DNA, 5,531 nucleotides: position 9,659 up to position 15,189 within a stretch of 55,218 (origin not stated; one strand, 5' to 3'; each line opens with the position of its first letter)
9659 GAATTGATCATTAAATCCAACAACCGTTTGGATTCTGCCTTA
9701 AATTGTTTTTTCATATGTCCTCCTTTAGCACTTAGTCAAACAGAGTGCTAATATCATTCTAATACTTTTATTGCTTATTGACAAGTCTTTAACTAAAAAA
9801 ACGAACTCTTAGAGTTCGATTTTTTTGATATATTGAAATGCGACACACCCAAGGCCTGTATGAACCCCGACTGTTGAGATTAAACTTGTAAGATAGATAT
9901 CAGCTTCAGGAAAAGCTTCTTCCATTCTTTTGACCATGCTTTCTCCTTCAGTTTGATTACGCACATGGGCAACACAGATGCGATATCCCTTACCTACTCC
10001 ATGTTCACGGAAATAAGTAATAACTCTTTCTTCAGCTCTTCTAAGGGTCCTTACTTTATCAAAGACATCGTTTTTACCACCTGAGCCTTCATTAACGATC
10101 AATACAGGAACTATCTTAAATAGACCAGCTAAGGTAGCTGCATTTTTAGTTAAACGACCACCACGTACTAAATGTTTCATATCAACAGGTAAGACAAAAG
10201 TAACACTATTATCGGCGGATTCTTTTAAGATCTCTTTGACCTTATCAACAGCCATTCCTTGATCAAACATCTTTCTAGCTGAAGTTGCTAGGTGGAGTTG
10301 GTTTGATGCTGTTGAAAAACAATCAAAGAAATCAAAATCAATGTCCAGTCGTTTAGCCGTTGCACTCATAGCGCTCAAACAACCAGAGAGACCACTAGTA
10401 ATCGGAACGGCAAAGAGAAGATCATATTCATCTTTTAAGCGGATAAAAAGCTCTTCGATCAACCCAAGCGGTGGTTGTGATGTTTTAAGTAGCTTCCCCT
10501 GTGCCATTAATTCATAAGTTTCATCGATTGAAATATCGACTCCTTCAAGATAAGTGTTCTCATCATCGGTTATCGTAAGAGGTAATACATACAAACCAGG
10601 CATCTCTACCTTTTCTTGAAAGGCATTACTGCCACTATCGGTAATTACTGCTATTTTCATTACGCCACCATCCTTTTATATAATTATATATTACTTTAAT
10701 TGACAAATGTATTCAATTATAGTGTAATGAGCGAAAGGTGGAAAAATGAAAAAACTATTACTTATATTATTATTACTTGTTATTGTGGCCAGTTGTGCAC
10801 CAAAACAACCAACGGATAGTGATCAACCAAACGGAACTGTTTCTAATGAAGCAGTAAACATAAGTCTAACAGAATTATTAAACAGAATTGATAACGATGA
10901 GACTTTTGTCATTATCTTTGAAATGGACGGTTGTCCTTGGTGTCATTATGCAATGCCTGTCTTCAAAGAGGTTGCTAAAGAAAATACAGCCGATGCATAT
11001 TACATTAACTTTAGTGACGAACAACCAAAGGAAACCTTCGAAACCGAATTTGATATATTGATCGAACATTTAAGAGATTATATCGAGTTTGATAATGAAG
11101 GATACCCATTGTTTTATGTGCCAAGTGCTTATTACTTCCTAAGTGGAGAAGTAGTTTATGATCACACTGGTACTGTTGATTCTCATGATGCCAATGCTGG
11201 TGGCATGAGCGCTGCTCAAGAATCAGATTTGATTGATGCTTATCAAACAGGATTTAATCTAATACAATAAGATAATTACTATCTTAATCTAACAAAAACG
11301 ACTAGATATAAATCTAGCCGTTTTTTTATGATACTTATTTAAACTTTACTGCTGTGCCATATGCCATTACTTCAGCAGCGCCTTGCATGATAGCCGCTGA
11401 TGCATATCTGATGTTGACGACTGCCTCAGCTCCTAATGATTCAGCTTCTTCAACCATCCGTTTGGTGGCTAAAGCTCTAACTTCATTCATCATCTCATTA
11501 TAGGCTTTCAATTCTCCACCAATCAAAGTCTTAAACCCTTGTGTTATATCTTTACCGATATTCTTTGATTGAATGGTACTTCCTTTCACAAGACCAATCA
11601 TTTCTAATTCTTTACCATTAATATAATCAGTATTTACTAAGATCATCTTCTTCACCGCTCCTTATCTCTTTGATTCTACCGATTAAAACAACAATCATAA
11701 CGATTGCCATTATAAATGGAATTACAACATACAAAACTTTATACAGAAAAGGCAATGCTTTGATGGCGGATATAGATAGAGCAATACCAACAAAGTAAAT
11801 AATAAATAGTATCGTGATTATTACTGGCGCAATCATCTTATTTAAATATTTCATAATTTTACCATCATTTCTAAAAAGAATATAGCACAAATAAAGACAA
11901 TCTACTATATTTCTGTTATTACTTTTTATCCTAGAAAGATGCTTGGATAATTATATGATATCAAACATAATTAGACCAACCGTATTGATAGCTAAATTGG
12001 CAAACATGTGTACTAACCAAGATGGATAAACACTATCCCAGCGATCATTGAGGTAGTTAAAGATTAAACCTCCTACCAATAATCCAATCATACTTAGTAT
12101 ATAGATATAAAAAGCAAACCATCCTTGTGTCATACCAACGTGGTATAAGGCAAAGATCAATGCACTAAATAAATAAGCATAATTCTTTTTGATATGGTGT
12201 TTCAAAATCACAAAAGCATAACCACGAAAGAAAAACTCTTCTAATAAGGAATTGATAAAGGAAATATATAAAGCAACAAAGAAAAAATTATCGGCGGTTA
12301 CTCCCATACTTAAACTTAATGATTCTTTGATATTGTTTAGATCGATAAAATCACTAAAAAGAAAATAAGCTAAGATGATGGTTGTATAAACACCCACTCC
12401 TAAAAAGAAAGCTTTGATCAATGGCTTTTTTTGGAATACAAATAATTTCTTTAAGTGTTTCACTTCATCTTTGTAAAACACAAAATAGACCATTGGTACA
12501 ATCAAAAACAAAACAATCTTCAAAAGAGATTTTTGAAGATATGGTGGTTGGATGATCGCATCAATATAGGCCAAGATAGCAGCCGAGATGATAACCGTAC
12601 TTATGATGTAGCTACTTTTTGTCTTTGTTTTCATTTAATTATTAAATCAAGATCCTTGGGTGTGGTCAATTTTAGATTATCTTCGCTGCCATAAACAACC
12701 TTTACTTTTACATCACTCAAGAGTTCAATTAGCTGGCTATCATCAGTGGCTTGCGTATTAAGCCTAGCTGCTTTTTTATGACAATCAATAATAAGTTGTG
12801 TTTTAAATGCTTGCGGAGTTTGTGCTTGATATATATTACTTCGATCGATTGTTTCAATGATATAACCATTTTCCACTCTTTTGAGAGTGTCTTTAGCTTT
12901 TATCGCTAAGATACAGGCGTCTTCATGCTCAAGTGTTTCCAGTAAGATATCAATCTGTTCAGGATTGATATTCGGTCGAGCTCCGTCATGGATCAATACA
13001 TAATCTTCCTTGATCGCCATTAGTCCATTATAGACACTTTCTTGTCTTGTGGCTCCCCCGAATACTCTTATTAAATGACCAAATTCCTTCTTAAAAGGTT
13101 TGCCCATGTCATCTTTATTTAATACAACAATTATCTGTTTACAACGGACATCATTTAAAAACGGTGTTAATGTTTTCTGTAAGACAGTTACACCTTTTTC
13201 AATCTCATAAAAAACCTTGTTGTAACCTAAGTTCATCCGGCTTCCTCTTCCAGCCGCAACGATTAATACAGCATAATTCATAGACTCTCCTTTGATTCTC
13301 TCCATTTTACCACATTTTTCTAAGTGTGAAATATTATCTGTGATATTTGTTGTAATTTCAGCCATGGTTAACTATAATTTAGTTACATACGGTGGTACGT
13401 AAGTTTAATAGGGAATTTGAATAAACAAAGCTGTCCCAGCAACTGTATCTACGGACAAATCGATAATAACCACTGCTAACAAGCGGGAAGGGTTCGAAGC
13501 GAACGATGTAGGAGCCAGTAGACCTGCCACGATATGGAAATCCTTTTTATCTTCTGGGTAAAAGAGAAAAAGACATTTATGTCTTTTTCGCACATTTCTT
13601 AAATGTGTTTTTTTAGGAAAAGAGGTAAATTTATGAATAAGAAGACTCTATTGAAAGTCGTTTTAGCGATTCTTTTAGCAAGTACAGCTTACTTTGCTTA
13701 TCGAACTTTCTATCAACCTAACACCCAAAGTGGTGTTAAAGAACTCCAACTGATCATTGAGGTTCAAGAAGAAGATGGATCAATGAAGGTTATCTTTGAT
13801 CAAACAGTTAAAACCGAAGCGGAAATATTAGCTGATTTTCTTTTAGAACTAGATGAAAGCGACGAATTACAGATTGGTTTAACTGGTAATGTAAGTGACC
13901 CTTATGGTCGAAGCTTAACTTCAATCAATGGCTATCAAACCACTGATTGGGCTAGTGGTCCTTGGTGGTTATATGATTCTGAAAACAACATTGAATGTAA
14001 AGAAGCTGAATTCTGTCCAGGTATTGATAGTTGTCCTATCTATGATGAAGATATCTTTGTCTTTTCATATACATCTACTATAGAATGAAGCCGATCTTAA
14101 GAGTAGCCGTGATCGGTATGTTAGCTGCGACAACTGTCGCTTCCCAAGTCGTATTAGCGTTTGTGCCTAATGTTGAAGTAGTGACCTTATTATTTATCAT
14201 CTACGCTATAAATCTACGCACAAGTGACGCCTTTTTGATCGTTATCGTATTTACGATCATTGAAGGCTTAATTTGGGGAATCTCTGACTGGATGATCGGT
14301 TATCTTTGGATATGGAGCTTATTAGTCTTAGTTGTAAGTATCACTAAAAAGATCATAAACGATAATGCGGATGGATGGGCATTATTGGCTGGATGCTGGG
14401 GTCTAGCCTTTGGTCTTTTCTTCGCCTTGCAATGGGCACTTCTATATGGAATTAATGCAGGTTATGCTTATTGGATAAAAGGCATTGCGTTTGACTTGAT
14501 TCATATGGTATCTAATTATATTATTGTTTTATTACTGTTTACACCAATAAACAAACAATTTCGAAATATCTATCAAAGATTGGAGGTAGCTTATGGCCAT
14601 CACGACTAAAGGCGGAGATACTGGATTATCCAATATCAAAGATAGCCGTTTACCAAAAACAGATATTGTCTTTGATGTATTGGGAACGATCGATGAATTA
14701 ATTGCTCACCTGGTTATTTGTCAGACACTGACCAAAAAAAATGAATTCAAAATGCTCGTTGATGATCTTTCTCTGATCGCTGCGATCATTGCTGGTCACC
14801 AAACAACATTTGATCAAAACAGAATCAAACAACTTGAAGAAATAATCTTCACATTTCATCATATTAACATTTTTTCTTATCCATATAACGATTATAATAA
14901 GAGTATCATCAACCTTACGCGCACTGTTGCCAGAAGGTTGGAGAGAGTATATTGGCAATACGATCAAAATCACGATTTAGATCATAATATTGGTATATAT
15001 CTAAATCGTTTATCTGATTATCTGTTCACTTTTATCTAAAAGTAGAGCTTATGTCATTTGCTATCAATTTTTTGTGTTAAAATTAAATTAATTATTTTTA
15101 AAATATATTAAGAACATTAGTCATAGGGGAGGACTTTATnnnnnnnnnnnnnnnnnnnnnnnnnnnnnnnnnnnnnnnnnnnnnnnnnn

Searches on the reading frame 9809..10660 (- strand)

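Call 76: search_protein_families(library=pfam, proteins=[window:9809-10660:-], max_evalue=0.00001)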
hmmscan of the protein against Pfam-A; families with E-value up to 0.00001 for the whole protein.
window:9809-10660:- (283 aa): 1 family
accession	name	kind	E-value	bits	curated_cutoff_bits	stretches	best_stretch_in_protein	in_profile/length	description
PF02645.21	DegV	-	3.2e-58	197.7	27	1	2-280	1-280/280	Uncharacterised protein, DegV family COG1307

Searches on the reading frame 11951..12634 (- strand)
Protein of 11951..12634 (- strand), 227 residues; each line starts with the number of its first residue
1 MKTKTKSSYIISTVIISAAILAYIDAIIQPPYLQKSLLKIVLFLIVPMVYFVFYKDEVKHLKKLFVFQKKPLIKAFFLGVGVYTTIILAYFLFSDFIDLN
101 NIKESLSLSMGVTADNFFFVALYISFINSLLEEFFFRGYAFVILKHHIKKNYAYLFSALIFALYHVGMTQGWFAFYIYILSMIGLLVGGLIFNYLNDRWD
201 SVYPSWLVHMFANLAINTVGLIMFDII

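Call 76: search_protein_families(library=pfam, proteins=[window:11951-12634:-], max_evalue=0.00001)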
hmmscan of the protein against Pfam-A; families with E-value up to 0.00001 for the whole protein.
window:11951-12634:- (227 aa): 1 family
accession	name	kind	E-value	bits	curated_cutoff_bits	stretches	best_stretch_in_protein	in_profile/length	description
PF02517.21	Rce1-like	-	2.5e-16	60.1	22.4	1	116-214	3-92/93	Type II CAAX prenyl endopeptidase Rce1-like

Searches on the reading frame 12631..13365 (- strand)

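Call 76: search_protein_families(library=pfam, proteins=[window:12631-13365:-], max_evalue=0.00001)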
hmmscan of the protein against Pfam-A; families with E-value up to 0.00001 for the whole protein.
window:12631-13365:- (244 aa): 2 families
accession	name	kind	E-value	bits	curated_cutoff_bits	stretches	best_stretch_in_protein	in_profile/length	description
PF01128.25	IspD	-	1.2e-63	215.3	27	1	32-240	2-213/221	2-C-methyl-D-erythritol 4-phosphate cytidylyltransferase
PF12804.13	NTP_transf_3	-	1.6e-09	38.6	27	1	33-159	1-125/160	MobA-like NTP transferase domain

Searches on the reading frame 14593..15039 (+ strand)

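Call 76: search_protein_families(library=pfam, proteins=[window:14593-15039:+], max_evalue=0.00001)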
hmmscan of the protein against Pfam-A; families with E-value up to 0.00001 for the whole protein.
window:14593-15039:+ (148 aa): 1 family
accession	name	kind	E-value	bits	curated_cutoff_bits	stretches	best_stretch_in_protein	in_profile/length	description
PF01923.23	Cob_adeno_trans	-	1.2e-24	87.7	24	1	3-147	1-167/171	Cobalamin adenosyltransferase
